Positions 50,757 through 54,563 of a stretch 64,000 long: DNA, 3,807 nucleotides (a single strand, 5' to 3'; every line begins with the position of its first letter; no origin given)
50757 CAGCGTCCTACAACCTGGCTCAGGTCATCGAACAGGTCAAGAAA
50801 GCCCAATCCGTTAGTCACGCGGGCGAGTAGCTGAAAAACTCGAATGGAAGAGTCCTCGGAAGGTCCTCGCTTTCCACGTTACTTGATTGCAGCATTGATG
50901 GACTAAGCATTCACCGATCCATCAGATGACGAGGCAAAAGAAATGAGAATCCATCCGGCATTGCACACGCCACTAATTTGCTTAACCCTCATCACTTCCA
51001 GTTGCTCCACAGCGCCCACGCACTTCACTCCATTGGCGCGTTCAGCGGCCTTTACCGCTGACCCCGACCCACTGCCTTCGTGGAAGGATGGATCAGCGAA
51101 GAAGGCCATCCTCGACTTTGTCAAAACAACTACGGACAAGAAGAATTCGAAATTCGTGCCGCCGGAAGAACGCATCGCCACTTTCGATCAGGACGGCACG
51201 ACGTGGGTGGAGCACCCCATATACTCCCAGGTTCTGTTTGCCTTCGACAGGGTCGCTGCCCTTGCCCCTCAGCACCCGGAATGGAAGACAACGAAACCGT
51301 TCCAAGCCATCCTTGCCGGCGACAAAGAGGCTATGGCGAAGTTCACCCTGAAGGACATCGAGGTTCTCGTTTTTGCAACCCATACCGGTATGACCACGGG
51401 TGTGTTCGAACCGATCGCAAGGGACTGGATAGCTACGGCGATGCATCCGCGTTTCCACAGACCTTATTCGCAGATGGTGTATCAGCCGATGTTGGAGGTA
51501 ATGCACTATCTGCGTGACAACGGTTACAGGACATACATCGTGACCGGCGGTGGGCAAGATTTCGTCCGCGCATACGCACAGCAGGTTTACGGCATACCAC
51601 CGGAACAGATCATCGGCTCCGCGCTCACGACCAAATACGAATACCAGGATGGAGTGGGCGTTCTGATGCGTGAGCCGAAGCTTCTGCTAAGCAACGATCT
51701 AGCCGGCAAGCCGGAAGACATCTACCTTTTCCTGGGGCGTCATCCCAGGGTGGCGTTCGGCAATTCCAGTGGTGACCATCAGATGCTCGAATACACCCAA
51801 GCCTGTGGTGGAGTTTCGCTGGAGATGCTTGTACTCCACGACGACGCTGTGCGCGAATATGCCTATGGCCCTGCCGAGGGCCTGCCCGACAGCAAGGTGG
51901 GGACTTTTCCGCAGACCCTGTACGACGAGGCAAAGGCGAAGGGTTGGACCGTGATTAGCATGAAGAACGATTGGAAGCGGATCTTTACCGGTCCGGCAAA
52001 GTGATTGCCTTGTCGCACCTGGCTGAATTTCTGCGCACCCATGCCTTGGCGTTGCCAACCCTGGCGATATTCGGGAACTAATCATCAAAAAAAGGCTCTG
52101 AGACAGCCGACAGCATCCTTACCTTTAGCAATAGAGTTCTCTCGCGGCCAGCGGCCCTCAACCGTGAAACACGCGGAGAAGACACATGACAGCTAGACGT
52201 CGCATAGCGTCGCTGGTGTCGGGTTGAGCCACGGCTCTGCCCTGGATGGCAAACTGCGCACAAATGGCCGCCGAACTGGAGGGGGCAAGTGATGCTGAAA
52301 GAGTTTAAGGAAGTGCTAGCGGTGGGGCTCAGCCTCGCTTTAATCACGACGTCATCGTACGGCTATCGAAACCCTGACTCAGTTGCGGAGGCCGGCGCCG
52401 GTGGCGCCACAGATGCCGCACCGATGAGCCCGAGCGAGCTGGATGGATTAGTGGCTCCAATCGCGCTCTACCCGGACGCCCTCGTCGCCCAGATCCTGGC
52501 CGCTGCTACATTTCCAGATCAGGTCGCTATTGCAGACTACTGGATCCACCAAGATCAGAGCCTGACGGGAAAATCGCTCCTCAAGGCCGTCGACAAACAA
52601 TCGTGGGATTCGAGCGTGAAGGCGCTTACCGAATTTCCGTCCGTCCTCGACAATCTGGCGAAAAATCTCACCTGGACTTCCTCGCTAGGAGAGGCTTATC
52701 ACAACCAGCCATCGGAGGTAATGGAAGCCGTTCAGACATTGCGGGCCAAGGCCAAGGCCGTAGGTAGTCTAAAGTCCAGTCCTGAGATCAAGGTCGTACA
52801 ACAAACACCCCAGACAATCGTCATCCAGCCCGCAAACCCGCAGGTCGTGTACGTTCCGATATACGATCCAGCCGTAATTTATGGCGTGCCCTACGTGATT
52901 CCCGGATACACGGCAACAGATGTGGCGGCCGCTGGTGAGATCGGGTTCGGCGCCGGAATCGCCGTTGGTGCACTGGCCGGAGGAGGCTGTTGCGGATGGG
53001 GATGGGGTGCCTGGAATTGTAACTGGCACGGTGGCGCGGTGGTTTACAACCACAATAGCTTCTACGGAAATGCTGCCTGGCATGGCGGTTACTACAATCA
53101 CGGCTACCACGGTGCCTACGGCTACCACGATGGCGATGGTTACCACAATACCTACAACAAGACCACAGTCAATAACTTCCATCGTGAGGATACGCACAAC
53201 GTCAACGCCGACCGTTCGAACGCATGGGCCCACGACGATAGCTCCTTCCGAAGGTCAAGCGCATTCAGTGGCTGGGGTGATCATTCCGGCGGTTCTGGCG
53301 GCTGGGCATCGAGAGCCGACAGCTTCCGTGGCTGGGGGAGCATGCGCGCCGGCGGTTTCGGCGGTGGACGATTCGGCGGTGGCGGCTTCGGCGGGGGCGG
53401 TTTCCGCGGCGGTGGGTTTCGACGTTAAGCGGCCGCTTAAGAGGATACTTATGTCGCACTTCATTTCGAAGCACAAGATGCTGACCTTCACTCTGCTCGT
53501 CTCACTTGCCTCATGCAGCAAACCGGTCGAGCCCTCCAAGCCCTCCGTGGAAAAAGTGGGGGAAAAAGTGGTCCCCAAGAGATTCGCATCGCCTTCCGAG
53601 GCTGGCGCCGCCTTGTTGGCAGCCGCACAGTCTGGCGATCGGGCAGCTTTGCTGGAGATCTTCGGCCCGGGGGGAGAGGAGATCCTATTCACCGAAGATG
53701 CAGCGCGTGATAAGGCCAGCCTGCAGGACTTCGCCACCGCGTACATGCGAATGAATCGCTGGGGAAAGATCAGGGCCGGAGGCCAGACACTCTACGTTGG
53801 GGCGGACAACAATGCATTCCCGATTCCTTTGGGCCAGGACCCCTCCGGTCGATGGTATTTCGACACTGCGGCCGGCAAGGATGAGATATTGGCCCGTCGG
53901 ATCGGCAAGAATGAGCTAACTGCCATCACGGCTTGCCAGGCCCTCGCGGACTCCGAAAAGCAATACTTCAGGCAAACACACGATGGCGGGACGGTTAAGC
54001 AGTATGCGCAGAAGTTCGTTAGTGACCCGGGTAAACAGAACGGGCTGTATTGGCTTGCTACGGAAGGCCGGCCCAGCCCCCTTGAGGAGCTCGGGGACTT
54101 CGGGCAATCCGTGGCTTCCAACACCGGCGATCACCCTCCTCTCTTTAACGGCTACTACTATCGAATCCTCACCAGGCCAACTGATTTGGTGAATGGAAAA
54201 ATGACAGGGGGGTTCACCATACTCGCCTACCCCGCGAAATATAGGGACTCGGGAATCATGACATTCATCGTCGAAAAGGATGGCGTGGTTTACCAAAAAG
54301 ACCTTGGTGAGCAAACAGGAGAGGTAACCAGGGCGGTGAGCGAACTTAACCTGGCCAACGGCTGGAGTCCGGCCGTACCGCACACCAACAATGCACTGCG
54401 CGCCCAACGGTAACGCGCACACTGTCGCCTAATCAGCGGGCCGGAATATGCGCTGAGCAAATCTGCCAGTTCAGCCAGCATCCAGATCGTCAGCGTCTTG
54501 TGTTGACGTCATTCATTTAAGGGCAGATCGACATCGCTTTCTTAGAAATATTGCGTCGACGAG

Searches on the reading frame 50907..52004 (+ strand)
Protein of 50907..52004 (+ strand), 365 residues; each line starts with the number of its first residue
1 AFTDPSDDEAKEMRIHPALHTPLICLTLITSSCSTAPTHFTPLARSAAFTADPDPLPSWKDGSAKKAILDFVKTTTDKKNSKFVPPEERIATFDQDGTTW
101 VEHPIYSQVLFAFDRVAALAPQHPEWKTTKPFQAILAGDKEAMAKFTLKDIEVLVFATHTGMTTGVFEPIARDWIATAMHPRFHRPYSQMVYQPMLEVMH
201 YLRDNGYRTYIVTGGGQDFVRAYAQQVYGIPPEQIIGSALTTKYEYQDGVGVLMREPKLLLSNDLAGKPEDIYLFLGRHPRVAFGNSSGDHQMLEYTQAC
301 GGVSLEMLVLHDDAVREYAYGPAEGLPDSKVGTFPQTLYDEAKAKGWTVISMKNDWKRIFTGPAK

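Call 22: search_protein_families(library=pfam, proteins=[window:50907-52004:+], max_evalue=0.01)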
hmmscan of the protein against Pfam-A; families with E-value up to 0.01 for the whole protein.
window:50907-52004:+ (365 aa): 2 families
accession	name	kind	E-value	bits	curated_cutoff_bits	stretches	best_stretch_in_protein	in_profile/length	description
PF12710.13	HAD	-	6.9e-09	36.8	27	1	93-295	3-189/189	haloacid dehalogenase-like hydrolase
PF00702.32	Hydrolase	-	3.5e-06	28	26.4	1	90-272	3-174/191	haloacid dehalogenase-like hydrolase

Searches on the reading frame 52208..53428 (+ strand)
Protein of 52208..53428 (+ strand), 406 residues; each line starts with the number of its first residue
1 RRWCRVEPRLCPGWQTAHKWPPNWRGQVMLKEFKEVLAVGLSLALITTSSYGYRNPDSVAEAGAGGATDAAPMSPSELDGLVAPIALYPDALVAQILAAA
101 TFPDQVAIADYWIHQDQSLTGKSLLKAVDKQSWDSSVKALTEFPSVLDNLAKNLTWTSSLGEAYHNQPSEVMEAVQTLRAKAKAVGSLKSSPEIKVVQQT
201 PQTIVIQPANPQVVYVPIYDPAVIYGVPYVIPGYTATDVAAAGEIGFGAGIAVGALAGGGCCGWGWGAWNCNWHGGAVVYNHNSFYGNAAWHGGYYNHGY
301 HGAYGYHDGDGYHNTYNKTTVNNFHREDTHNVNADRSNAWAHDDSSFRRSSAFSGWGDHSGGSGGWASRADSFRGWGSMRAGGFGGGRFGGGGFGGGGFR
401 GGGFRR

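Call 22: search_protein_families(library=pfam, proteins=[window:52208-53428:+], max_evalue=0.01)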
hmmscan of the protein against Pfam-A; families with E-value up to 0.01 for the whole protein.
window:52208-53428:+ (406 aa): 1 family
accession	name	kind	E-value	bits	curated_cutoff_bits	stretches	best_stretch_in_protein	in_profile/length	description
PF11737.13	DUF3300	-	9.5e-58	195.8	25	1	75-291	2-214/227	Protein of unknown function (DUF3300)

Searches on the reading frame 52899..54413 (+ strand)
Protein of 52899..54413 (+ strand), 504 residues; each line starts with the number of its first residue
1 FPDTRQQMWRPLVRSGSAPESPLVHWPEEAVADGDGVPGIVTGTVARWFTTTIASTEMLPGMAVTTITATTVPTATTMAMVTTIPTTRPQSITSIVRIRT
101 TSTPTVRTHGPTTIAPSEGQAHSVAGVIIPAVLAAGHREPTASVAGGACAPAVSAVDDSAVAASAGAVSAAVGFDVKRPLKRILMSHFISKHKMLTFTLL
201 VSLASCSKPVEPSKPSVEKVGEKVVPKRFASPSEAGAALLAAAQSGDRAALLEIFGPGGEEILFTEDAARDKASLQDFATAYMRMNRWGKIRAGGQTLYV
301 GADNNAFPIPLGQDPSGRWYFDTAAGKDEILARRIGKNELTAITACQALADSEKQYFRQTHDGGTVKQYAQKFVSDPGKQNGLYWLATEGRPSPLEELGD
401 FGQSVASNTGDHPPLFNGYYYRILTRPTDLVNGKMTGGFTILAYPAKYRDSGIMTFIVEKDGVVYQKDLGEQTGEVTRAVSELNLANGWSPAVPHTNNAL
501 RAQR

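Call 22: search_protein_families(library=pfam, proteins=[window:52899-54413:+], max_evalue=0.01)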
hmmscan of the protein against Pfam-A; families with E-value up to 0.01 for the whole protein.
window:52899-54413:+ (504 aa): 1 family
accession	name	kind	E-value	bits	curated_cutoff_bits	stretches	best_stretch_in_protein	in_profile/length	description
PF11453.13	DUF2950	-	1.7e-72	244.3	20.2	1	227-490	2-272/274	Protein of unknown function (DUF2950)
